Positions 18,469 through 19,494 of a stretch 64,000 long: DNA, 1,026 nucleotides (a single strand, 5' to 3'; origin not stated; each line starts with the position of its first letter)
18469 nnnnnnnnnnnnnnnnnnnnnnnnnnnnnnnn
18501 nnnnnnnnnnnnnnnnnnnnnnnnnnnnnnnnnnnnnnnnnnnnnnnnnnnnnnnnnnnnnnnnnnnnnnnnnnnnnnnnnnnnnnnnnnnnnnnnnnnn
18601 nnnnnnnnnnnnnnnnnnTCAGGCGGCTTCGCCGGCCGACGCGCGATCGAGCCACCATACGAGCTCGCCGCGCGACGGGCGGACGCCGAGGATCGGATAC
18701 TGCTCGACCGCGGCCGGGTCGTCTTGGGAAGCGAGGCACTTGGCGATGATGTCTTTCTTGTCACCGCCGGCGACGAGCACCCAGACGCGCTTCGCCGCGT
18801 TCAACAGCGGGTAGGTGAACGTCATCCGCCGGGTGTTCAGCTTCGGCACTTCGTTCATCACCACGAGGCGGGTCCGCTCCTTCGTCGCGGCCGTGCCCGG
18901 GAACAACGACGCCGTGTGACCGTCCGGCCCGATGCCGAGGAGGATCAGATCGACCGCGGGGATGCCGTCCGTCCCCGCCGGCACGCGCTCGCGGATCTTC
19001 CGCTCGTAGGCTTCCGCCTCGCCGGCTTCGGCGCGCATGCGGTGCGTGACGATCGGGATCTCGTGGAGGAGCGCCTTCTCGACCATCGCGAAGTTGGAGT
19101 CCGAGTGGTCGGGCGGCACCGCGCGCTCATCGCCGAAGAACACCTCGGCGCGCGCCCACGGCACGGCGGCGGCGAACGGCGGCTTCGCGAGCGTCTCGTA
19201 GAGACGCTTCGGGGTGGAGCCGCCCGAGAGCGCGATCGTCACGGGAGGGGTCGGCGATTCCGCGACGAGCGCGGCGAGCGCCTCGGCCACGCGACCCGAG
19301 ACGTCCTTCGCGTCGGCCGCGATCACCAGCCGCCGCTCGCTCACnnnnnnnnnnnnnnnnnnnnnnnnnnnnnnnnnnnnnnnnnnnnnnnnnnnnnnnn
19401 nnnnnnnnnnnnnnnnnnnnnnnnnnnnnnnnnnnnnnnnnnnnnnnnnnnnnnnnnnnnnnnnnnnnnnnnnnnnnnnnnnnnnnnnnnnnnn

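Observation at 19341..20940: zwf is broken about every 100 nt while the overlapping pgl is intact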

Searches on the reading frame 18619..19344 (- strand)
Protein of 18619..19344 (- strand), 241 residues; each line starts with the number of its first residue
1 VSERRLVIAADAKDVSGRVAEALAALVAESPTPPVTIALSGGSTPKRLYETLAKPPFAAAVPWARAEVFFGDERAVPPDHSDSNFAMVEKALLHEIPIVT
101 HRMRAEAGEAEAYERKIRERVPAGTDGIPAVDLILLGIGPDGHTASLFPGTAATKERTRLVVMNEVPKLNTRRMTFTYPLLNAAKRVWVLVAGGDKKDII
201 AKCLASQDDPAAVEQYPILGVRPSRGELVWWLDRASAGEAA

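Call 28: search_protein_families(library=pfam, proteins=[window:18619-19344:-])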
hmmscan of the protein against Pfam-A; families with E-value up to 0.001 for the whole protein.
window:18619-19344:- (241 aa): 1 family
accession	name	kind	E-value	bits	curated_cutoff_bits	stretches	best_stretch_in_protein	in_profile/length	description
PF01182.26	Glucosamine_iso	-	7.4e-63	212.8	27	1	13-230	8-225/225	Glucosamine-6-phosphate isomerases/6-phosphogluconolactonase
